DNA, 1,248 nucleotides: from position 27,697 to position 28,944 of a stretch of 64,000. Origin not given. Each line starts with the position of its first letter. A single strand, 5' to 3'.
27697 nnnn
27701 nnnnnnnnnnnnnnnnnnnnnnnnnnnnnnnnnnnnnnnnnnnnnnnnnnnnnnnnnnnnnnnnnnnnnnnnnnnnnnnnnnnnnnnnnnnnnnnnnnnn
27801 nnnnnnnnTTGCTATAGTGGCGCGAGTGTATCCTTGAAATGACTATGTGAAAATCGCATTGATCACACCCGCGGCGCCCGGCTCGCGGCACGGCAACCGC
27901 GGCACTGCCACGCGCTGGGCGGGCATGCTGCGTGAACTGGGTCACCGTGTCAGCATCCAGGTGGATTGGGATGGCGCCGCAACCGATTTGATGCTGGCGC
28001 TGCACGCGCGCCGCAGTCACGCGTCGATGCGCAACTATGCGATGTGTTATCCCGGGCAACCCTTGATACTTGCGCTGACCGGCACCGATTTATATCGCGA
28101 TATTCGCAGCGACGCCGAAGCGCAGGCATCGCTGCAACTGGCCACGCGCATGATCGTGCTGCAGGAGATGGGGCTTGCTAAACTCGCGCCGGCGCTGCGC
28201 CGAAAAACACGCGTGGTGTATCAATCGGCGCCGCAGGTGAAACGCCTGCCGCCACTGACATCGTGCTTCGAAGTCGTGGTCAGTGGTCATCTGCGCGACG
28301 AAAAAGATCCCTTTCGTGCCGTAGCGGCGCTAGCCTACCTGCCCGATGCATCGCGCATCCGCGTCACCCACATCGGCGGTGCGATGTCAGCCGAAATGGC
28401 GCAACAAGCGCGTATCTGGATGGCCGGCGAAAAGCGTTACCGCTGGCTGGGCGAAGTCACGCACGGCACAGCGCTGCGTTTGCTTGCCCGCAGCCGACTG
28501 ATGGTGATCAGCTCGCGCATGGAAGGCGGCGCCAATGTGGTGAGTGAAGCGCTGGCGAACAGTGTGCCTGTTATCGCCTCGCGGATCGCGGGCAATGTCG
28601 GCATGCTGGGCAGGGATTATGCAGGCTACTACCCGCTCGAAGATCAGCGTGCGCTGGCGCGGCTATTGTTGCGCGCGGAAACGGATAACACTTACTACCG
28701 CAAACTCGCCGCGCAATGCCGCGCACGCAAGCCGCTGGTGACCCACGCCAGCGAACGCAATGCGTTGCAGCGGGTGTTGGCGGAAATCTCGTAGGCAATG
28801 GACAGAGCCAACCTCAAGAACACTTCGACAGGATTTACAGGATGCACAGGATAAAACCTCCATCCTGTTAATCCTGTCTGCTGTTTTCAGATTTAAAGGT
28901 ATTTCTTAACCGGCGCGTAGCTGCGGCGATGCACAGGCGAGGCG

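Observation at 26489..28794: Divergent EgtB/SenA-like synthase and SenB-like glycosyltransferase with no selD/egtD partner in 64 kb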

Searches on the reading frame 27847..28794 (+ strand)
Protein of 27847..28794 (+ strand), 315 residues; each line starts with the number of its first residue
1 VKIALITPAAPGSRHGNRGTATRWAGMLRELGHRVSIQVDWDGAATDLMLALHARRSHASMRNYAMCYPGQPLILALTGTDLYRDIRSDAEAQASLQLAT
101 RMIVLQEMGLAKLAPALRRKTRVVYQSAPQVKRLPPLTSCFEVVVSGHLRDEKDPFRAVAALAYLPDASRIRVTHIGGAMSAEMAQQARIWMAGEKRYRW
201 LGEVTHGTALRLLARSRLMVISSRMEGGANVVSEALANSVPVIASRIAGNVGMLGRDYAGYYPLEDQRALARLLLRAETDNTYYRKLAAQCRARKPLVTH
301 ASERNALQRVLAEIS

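Call 3: search_protein_families(library=ncbifam, proteins=[window:27847-28794:+], max_evalue=0.01)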
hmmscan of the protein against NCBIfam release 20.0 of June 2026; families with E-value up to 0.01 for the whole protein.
window:27847-28794:+ (315 aa): 10 families
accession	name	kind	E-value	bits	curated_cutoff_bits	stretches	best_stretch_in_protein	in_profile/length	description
TIGR04348.1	TIGR04348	equivalog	3.3e-125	417.2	300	1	3-312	1-309/310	selenoneine biosynthesis selenosugar synthase SenB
NF038229.1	Glyco4_Geo_Pelo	equivalog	1.7e-27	96.3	400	1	2-313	1-335/338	GPMC system family 4 glycosyltransferase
TIGR03088.1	stp2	hypoth_equivalog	6.8e-11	41.8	409.05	1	162-294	216-352/374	TIGR03088 family PEP-CTERM/XrtA system glycosyltransferase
NF046085.1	XrtY_assoc_Gly1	equivalog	4.5e-07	29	400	1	194-288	263-357/387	XrtY-associated glycosyltransferase XYAG1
NF041876.1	EPS_EpsE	equivalog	4.8e-07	29.4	400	1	196-294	276-375/389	exopolysaccharide biosynthesis GT4 family glycosyltransferase EpsE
NF047684.1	TeichurnBiosyTuaC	equivalog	1.1e-06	27.9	550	1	143-285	222-359/391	teichuronic acid biosynthesis protein TuaC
NF041010.1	glycosy_Agl16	equivalog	1.9e-05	23.7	575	1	194-259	232-298/352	glycosylation protein Agl16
TIGR03999.1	thiol_BshA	equivalog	2.8e-05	23.2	273.7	1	194-294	253-352/375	N-acetyl-alpha-D-glucosaminyl L-malate synthase BshA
TIGR04047.1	MSMEG_0565_glyc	hypoth_equivalog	0.00031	19.9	259.85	1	182-283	243-344/373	MSMEG_0565 family glycosyltransferase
NF050056.1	ProtGlycPglH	equivalog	0.0026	16.9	600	1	145-295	184-334/354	GalNAc-alpha-(1->4)-GalNAc-alpha-(1->3)-diNAcBac-PP-undecaprenol alpha-1,4-N-acetyl-D-galactosaminyltransferase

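Call 4: search_protein_families(library=pfam, proteins=[window:27847-28794:+], max_evalue=0.01)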
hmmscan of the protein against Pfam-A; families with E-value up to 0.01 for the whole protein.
window:27847-28794:+ (315 aa): 3 families
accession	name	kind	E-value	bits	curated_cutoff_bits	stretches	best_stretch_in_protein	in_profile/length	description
PF00534.26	Glycos_transf_1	-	3e-14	53.3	26.4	1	143-290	18-168/172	Glycosyl transferases group 1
PF13692.12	Glyco_trans_1_4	-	7.1e-11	43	27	1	145-276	6-138/142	Glycosyl transferases group 1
PF20706.3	GT4-conflict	-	0.00078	19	26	1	133-257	190-323/385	Family 4 Glycosyltransferase in conflict systems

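Call 14: search_solved_structures(query=window:27847-28794:+, show_alignments=2, max_evalue=0.00001)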
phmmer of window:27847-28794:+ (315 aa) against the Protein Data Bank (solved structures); distinct sequences matched with E-value up to 0.00001: 4.
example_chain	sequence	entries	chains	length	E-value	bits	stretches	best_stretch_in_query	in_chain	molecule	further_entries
8jjn_C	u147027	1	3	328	1.7e-65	224.5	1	3-314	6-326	TIGR04348 family glycosyltransferase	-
8jjq_C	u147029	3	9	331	1.8e-65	224.4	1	3-314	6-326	TIGR04348 family glycosyltransferase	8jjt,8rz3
8fbx_A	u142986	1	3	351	2.2e-65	224.1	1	3-314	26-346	Selenosugar synthase SenB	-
8k5u_A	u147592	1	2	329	9e-62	212.3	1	3-314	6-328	Se glycosyltransferase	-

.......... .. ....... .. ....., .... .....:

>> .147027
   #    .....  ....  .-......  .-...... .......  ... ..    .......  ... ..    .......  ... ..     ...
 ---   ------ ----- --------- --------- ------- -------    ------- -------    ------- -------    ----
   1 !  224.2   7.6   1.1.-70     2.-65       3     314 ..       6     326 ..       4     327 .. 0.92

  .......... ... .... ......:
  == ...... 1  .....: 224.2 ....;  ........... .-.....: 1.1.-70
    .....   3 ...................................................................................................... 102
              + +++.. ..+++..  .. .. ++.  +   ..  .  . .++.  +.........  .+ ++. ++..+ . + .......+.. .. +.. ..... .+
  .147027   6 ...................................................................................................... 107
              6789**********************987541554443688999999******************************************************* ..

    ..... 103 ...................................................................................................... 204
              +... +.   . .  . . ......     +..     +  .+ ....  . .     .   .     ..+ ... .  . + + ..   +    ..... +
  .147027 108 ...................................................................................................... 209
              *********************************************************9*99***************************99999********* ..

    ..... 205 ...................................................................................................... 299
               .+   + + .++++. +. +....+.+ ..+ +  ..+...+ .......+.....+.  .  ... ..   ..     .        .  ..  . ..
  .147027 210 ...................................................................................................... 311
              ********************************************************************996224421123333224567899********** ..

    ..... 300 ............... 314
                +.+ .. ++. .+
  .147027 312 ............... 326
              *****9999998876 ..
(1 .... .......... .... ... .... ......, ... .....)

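Call 21: find_homologous_proteins(query=window:27847-28794:+, max_evalue=1e-20)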
Query window:27847-28794:+ (315 aa): 8000 proteins with E <= 1e-20 among 8000 candidates; the best 120 are listed.
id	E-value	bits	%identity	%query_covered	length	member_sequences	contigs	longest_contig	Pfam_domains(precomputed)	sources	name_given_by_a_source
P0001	1.0e-190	650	95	100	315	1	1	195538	PF00534.27,PF13692.13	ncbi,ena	-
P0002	5.1e-189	645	94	100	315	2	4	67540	PF00534.27,PF13692.13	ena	-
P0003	4.1e-185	632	92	100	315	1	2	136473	PF00534.27,PF13692.13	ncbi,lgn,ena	-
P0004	9.2e-184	627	91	100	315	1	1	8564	PF00534.27,PF13692.13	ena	-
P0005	6.0e-182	621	100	92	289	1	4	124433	PF00534.27,PF13692.13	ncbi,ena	-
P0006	4.9e-176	602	97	92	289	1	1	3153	PF00534.27,PF13692.13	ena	-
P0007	1.1e-167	575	84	100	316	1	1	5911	PF00534.27,PF13692.13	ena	-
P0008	1.1e-167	575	84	100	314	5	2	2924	PF00534.27,PF13692.13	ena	-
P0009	5.4e-167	572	84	99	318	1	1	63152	PF00534.27,PF13692.13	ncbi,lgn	-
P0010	1.9e-166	571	84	100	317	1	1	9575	PF00534.27,PF13692.13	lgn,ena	-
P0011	5.1e-166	569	83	99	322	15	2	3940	PF00534.27,PF13692.13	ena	-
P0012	1.1e-165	568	83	100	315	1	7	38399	PF00534.27,PF13692.13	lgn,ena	-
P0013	2.7e-165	567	84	100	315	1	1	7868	PF00534.27,PF13692.13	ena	-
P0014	3.0e-165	567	82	100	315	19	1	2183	PF00534.27,PF13692.13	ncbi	-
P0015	7.1e-165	565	83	99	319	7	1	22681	PF00534.27,PF13692.13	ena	-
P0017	1.0e-164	565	83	100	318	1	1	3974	PF00534.27,PF13692.13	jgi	jgi:putative glycosyltransferase (TIGR04348 family)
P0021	1.2e-163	561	83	100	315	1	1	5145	PF00534.27,PF13692.13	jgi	jgi:putative glycosyltransferase (TIGR04348 family)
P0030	6.0e-162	556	81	100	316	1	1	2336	PF00534.27,PF13692.13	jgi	jgi:putative glycosyltransferase (TIGR04348 family)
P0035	3.9e-161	553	81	100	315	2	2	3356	PF00534.27,PF13692.13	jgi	jgi:putative glycosyltransferase (TIGR04348 family)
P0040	1.5e-159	548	81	100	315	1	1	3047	PF00534.27,PF13692.13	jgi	jgi:putative glycosyltransferase (TIGR04348 family)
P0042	6.8e-159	546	80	100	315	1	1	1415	PF00534.27,PF13692.13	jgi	jgi:putative glycosyltransferase (TIGR04348 family)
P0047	9.3e-157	539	79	100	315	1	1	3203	PF00534.27,PF13692.13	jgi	jgi:putative glycosyltransferase (TIGR04348 family)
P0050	2.1e-156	538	79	100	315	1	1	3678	PF00534.27,PF13692.13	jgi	jgi:putative glycosyltransferase (TIGR04348 family)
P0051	2.6e-156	537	79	100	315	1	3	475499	PF00534.27,PF13692.13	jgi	jgi:putative glycosyltransferase (TIGR04348 family)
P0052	3.5e-156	537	77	100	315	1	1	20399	PF00534.27,PF13692.13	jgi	jgi:putative glycosyltransferase (TIGR04348 family)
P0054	4.3e-155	533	80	99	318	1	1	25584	PF00534.27,PF13692.13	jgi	jgi:putative glycosyltransferase (TIGR04348 family)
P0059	8.9e-155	532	79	100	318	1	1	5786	PF00534.27,PF13692.13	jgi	jgi:putative glycosyltransferase (TIGR04348 family)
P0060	1.2e-154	532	78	100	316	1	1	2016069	PF00534.27,PF13692.13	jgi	-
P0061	1.3e-154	532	79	99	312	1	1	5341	PF00534.27,PF13692.13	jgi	jgi:putative glycosyltransferase (TIGR04348 family)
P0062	2.8e-154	531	78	100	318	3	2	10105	PF00534.27,PF13692.13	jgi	jgi:putative glycosyltransferase (TIGR04348 family)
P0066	1.1e-153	529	78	100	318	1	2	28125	PF00534.27,PF13692.13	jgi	jgi:putative glycosyltransferase (TIGR04348 family)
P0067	1.7e-153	528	79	100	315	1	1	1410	PF00534.27,PF20706.4,PF13692.13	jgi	jgi:putative glycosyltransferase (TIGR04348 family)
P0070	2.2e-153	528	80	98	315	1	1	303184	PF00534.27,PF13692.13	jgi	jgi:putative glycosyltransferase (TIGR04348 family)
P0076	8.3e-153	526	78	100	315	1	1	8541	PF00534.27,PF13692.13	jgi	jgi:putative glycosyltransferase (TIGR04348 family)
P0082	3.3e-152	524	77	100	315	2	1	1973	PF00534.27,PF13692.13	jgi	jgi:putative glycosyltransferase (TIGR04348 family)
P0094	1.2e-147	509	75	100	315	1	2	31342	PF00534.27,PF13692.13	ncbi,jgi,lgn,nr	ncbi:MAG: TIGR04348 family glycosyltransferase [Betaproteobacteria bacterium]|nr:TIGR04348 family gl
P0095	5.4e-146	503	74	100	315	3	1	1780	PF00534.27,PF13692.13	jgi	jgi:putative glycosyltransferase (TIGR04348 family)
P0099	7.0e-142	490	74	100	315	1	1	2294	PF00534.27,PF20706.4,PF13692.13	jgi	jgi:putative glycosyltransferase (TIGR04348 family)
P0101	2.1e-141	488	72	100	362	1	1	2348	PF00534.27,PF13692.13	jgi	jgi:putative glycosyltransferase (TIGR04348 family)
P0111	1.8e-137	476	71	99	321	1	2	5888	PF00534.27,PF13692.13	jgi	jgi:putative glycosyltransferase (TIGR04348 family)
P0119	2.5e-135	468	69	100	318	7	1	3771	PF00534.27,PF13692.13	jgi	jgi:putative glycosyltransferase (TIGR04348 family)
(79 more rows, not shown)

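Call 23: find_encoding_contigs(protein=P0005, flank=10000, max_places=6)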
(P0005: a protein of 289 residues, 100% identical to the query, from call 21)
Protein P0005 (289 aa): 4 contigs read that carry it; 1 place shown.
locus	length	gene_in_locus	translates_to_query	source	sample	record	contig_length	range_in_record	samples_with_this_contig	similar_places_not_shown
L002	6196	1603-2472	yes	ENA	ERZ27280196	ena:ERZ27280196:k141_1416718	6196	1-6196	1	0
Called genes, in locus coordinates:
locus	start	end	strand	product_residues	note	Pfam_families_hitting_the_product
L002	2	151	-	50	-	?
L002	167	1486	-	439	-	PF12867:DinB_2, PF03781:FGE-sulfatase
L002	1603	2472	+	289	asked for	PF00534:Glycos_transf_1, PF13692:Glyco_trans_1_4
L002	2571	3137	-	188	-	PF01351:RNase_HII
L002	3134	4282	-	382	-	PF02684:LpxB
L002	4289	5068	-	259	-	PF25084:LbH_EIF2B (faint), PF25087:GMPPB_C (weak), PF00132:Hexapep, PF13720:Acetyltransf_11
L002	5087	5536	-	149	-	PF22817:ApeP-like, PF07977:FabA, PF22818:ApeI-like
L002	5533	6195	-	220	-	?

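Call 24: find_encoding_contigs(protein=P0001, flank=10000, max_places=3)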
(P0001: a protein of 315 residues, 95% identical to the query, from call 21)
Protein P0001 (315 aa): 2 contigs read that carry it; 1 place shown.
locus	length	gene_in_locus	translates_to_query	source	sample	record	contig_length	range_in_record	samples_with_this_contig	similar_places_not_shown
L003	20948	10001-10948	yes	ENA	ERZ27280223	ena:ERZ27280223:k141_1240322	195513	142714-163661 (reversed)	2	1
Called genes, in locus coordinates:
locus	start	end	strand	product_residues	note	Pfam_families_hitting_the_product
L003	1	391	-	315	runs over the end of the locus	PF23023:Anti-Pycsar_Apyc1 (weak), PF00753:Lactamase_B (weak), PF12706:Lactamase_B_2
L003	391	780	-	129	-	PF00072:Response_reg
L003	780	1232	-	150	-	PF28019:HmpF (weak)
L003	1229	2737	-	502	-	PF12729:4HB_MCP_1 (weak), PF00672:HAMP, PF00512:HisKA, PF02518:HATPase_c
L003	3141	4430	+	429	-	-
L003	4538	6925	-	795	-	PF01326:PPDK_N, PF00391:PEP-utilizers, PF02896:PEP-utilizers_C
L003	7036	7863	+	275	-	PF03618:Kinase-PPPase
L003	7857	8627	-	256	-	PF22435:MRM3-like_sub_bind (weak), PF00588:SpoU_methylase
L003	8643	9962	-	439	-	PF12867:DinB_2, PF03781:FGE-sulfatase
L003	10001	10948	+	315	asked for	PF00534:Glycos_transf_1, PF13692:Glyco_trans_1_4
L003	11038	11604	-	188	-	PF01351:RNase_HII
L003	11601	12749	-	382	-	PF02684:LpxB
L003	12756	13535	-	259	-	PF00132:Hexapep (weak), PF25084:LbH_EIF2B (faint), PF25087:GMPPB_C (weak), PF00132:Hexapep, PF13720:Acetyltransf_11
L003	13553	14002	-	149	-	PF22817:ApeP-like, PF07977:FabA, PF22818:ApeI-like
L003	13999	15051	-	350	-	PF04613:LpxD, PF25084:LbH_EIF2B, PF00132:Hexapep (weak), PF14602:Hexapep_2 (faint), PF00132:Hexapep (weak), PF25087:GMPPB_C (weak), PF00132:Hexapep (weak), PF25084:LbH_EIF2B (weak)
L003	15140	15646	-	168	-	PF03938:OmpH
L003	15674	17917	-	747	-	PF08478:POTRA_1 (faint), PF08479:POTRA_2 (faint), PF07244:POTRA, PF01103:Omp85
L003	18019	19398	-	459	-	PF02163:Peptidase_M50, PF13180:PDZ_2 (faint), PF00595:PDZ, PF17820:PDZ_6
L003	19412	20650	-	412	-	PF02670:DXP_reductoisom, PF08436:DXP_redisom_C, PF13288:DXPR_C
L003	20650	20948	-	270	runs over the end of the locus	PF01148:CTP_transf_1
